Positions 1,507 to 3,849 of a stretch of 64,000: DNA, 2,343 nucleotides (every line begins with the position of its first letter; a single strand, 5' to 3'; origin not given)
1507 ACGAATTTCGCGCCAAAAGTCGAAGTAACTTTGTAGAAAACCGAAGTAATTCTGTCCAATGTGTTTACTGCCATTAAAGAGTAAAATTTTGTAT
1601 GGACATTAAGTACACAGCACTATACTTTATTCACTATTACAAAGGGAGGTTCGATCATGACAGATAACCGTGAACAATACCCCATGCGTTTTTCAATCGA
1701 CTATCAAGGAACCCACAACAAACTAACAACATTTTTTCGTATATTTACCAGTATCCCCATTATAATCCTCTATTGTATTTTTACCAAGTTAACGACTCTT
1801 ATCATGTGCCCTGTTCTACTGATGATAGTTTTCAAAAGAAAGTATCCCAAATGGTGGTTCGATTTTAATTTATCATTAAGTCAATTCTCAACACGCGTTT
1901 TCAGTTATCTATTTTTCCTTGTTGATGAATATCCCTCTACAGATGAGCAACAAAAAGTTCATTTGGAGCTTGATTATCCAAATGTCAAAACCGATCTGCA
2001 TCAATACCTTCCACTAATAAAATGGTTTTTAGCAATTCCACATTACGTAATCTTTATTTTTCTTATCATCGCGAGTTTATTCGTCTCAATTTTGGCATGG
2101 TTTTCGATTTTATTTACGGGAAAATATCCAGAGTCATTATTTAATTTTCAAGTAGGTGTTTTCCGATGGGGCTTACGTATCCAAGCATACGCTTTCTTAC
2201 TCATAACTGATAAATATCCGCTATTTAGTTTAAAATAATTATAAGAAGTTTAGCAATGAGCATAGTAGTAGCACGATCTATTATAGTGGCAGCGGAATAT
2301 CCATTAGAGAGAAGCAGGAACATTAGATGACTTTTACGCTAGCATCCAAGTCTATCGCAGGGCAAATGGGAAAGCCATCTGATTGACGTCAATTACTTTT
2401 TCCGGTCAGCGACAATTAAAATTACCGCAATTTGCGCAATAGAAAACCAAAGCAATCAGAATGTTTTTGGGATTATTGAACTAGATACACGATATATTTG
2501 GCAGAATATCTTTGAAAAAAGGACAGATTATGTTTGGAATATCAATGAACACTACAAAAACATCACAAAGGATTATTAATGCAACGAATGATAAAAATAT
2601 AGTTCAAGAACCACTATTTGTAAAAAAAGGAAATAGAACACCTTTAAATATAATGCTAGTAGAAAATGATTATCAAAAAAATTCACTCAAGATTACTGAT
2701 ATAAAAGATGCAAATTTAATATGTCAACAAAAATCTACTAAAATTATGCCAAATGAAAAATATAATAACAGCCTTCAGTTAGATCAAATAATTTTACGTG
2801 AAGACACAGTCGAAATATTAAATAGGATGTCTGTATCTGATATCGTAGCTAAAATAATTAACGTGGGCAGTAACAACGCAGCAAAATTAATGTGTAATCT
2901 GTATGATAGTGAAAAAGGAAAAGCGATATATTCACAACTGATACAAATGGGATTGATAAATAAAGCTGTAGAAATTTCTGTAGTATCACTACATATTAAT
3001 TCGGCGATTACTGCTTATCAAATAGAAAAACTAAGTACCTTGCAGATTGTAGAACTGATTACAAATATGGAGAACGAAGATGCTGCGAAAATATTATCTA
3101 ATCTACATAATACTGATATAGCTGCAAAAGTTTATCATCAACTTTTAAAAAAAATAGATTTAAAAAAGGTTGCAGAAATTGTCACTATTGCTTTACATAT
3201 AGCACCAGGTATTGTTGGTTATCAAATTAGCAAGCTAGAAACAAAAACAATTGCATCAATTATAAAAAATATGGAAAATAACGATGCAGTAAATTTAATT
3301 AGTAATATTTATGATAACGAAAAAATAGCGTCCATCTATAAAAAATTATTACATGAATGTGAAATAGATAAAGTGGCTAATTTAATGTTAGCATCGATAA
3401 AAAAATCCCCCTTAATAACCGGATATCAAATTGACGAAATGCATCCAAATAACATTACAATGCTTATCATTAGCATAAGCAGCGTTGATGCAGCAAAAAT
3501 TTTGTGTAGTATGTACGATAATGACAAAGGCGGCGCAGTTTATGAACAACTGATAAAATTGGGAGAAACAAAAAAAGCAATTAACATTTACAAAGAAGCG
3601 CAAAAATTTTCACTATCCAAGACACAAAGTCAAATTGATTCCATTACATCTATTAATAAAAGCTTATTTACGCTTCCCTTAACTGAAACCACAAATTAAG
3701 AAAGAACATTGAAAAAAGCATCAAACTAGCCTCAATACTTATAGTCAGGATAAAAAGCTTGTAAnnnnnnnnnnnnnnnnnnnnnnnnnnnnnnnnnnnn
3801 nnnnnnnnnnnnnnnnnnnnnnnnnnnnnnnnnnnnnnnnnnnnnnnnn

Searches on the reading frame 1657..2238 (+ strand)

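Call 3: search_protein_families(library=pfam, proteins=[window:1657-2238:+], max_evalue=0.01)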
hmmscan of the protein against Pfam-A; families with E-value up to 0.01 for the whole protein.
window:1657-2238:+ (193 aa): 1 family
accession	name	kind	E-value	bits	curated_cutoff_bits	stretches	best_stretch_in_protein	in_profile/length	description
PF14333.11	DUF4389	-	6.4e-19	68.1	25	2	121-190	6-74/76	Domain of unknown function (DUF4389)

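Call 4: search_protein_families(library=ncbifam, proteins=[window:1657-2238:+], max_evalue=0.01)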
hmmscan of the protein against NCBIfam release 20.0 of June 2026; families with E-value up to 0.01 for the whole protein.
window:1657-2238:+ (193 aa): 0 families

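Call 74: search_protein_families(library=padloc, proteins=[window:1657-2238:+], max_evalue=0.001)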
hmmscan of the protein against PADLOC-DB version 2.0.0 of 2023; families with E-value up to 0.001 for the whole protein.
window:1657-2238:+ (193 aa): 0 families

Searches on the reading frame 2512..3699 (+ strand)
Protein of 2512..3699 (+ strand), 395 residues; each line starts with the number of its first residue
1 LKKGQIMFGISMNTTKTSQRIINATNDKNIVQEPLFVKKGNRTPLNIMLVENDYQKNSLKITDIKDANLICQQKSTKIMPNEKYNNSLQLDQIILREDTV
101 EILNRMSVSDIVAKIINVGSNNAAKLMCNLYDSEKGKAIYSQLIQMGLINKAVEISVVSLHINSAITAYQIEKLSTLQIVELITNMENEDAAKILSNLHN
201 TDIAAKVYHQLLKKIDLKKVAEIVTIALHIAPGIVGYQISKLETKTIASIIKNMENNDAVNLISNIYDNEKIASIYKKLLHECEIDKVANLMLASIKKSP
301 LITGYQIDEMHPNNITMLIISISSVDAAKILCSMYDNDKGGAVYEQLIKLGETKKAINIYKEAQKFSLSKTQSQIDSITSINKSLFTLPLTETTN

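Call 3: search_protein_families(library=pfam, proteins=[window:2512-3699:+], max_evalue=0.01)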
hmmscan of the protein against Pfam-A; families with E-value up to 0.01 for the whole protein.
window:2512-3699:+ (395 aa): 2 families
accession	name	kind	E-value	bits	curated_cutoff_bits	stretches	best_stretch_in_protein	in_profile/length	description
PF03448.22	MgtE_N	-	2.1e-08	35.1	25.9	0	227-271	34-78/102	MgtE intracellular N domain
PF11546.13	CompInhib_SCIN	-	0.0067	16.9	23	1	241-299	15-73/114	Staphylococcal complement inhibitor SCIN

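Call 4: search_protein_families(library=ncbifam, proteins=[window:2512-3699:+], max_evalue=0.01)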
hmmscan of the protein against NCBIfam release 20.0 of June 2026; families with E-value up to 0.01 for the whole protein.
window:2512-3699:+ (395 aa): 1 family
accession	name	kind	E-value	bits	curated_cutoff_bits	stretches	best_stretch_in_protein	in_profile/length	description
NF005688.0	PRK07488.1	equivalog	0.0091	14.9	532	0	147-214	293-361/474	indoleacetamide hydrolase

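Call 61: search_protein_families(library=pfam, proteins=[window:2512-3699:+], max_evalue=1)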
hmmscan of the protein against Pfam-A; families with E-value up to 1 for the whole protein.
window:2512-3699:+ (395 aa): 6 families
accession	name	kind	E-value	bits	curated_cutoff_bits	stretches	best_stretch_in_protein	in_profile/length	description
PF03448.22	MgtE_N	-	2.1e-08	35.1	25.9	2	227-271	34-78/102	MgtE intracellular N domain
PF11546.13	CompInhib_SCIN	-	0.0067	16.9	23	1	241-299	15-73/114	Staphylococcal complement inhibitor SCIN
PF22525.1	H2TH_5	-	0.011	16.2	27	1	87-130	5-48/71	S13-like H2TH domain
PF24731.1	DUF7683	-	0.012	16.3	27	0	212-253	20-61/73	Domain of unknown function (DUF7683)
PF18689.6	PriX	-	0.24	12.2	25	0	251-288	31-67/95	Primase X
PF13174.12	TPR_6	-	0.33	12.1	26.3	0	347-363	10-26/33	Tetratricopeptide repeat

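Call 74: search_protein_families(library=padloc, proteins=[window:2512-3699:+], max_evalue=0.001)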
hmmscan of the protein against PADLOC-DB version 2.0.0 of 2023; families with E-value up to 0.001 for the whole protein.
window:2512-3699:+ (395 aa): 0 families
